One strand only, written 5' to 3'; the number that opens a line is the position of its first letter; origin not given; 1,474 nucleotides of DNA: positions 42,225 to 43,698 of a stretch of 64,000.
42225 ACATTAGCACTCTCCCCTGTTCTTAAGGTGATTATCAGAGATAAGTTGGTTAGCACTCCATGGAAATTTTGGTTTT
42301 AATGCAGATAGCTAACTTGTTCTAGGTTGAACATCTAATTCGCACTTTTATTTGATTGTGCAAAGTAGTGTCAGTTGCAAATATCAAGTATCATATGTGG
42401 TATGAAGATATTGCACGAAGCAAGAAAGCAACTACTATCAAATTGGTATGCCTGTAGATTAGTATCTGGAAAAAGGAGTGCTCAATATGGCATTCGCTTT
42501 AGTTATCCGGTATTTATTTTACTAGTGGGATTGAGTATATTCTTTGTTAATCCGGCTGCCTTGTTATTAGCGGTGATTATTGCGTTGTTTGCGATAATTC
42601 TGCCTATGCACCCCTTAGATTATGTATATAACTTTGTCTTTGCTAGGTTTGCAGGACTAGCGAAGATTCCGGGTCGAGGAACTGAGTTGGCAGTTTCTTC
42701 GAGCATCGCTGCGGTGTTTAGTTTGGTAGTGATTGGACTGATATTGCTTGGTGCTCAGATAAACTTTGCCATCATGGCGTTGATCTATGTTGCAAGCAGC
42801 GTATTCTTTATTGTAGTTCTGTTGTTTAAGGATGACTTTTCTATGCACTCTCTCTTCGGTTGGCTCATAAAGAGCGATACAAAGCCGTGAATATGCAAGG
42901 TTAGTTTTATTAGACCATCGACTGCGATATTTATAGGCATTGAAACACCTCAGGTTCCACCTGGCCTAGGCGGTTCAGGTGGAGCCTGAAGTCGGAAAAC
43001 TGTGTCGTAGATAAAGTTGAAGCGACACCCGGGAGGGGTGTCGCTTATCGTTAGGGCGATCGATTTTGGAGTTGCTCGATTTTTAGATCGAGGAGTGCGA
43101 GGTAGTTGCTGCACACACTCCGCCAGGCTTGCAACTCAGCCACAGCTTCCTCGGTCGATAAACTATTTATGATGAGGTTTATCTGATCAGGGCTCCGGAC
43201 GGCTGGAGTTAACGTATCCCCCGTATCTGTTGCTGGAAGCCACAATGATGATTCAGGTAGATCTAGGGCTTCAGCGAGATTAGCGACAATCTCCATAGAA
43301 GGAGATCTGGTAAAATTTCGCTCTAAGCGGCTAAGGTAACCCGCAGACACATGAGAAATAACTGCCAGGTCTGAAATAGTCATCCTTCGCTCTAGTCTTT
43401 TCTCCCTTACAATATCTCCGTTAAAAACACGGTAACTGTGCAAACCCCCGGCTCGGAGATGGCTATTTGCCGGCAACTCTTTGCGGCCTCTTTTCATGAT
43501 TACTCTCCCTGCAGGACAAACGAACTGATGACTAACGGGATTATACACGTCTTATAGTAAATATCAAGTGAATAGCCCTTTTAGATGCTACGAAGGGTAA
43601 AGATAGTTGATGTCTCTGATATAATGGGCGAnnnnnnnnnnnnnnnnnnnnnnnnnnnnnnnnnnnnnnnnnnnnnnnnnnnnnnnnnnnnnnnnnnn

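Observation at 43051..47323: Cluster of four NUDIX hydrolases (one NudC-like with zinc ribbon, two with degenerate Nudix boxes) plus an HD phosphohydrolase, an XRE regulator and small membrane proteins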

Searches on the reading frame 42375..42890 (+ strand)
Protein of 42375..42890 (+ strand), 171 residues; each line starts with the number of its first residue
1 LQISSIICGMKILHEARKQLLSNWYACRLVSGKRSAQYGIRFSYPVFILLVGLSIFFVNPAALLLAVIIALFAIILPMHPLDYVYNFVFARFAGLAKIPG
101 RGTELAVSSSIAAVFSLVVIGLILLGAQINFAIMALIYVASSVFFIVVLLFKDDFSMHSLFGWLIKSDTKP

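Call 3: search_protein_families(library=pfam, proteins=[window:42375-42890:+], max_evalue=0.01)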
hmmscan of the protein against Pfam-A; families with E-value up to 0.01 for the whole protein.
window:42375-42890:+ (171 aa): 0 families

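Call 4: search_protein_families(library=ncbifam, proteins=[window:42375-42890:+], max_evalue=0.01)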
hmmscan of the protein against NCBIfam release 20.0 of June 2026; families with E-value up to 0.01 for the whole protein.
window:42375-42890:+ (171 aa): 1 family
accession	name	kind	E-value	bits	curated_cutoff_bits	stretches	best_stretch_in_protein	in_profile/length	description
NF002493.1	PRK01816.1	equivalog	0.00064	19.8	75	1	34-81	32-79/143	terminus macrodomain insulation protein YfbV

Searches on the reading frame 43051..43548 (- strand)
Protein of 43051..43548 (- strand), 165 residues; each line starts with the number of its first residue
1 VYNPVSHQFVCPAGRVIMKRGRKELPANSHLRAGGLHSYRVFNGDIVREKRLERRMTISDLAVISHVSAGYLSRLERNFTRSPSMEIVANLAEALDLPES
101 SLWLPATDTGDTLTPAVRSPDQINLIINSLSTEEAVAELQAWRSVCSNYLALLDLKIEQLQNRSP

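Call 3: search_protein_families(library=pfam, proteins=[window:43051-43548:-], max_evalue=0.01)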
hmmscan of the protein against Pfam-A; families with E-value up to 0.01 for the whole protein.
window:43051-43548:- (165 aa): 4 families
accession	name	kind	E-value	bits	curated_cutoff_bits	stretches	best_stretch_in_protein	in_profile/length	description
PF01381.28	HTH_3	-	8.6e-11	42.2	23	1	47-100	1-53/55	Helix-turn-helix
PF13560.12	HTH_31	-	8.7e-07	29.6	27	1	47-100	6-59/64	Helix-turn-helix domain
PF13443.12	HTH_26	-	0.0004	21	22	1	52-97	7-52/63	Cro/C1-type HTH DNA-binding domain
PF13413.12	HTH_25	-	0.00069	19.8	24.6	1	48-98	3-58/62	Helix-turn-helix domain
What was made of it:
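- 43051..43548 (-): XRE-family HTH regulator, divergent from the HD gene. Gene callers start it at 43497 (148 aa). Pfam HTH_3 8.6e-11 (call 3).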

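Call 4: search_protein_families(library=ncbifam, proteins=[window:43051-43548:-], max_evalue=0.01)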
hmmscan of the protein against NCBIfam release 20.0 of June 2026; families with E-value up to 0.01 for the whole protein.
window:43051-43548:- (165 aa): 6 families
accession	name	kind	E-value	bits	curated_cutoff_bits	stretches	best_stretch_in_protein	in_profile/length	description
NF041677.1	trans_regClgR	equivalog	3.5e-07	30.3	170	1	43-108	9-73/113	transcriptional regulator ClgR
NF046032.1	TransRegSlrRBacil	equivalog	1e-06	28.9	250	1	44-97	3-56/149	HTH-type transcriptional regulator SlrR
NF010465.0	PRK13890.1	equivalog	2.9e-05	24.1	96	1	52-108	15-69/121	conjugal transfer protein TrbA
NF003162.0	PRK04140.1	equivalog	8.7e-05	21.7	263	1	39-98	123-181/317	transcriptional regulator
NF006015.0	PRK08154.1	subfamily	0.00015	21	204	1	44-107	32-94/314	anaerobic benzoate catabolism transcriptional regulator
NF041534.1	rodZ_Strepcoccus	equivalog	0.0063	15.8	375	1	44-112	7-79/275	cytoskeleton protein RodZ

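Call 34: search_protein_families(library=padloc, proteins=[window:43051-43548:-], max_evalue=0.01)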
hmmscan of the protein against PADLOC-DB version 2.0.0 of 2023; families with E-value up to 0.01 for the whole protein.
window:43051-43548:- (165 aa): 13 families
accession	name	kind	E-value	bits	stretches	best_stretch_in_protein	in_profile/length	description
PDLC02926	HTH_VI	-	2.9e-11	41.5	1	44-116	3-73/92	-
PDLC03944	RmrA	-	1.4e-06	25.6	1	40-100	4-63/384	-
PDLC04142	capH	-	1.2e-05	24.3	1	43-118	7-78/103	capH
PDLC03946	RmrA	-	2.5e-05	21.2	1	42-119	2-78/357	-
PDLC03954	RmrA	-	0.00024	18.1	1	41-102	9-69/380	-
PDLC03949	RmrA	-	0.00028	17.9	1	50-114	10-73/363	-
PDLC03948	RmrA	-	0.00031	17.7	1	41-102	7-67/397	-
PDLC03947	RmrA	-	0.00062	16.7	1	40-107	9-75/383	-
PDLC03668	Control_protein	-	0.001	17.5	1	46-79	12-45/79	control protein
PDLC03955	RmrA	-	0.0013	16.1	1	44-100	22-77/371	-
PDLC03951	RmrA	-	0.0044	14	1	42-107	8-72/400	-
PDLC03952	RmrA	-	0.0054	13.6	1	40-99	20-78/395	-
PDLC04133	mad1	-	0.0087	14.3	0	53-77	3-27/60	mads_1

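Call 35: search_protein_families(library=phrogs, proteins=[window:43051-43548:-], max_evalue=0.001)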
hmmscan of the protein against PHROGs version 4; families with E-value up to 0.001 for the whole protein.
window:43051-43548:- (165 aa): 8 families
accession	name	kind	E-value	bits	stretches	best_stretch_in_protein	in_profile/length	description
phrog_2439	-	transcription regulation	3.5e-09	37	1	41-159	6-121/367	transcriptional regulator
phrog_3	-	transcription regulation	1.9e-08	35.5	1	40-110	86-153/430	transcriptional repressor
phrog_5823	-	transcription regulation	4.1e-08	33.8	1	44-103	8-67/404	transcriptional regulator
phrog_8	-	transcription regulation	6.9e-08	33.3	1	44-100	78-133/346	transcriptional regulator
phrog_32768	-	unknown function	2.7e-06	27.3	1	44-99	11-66/446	-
phrog_7241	-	transcription regulation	1.5e-05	26.1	1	45-102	64-120/122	transcriptional regulator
phrog_4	-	transcription regulation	4.2e-05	23.7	1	44-104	138-191/400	transcriptional repressor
phrog_1373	-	transcription regulation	0.0003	21.8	1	46-139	67-159/166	transcriptional regulator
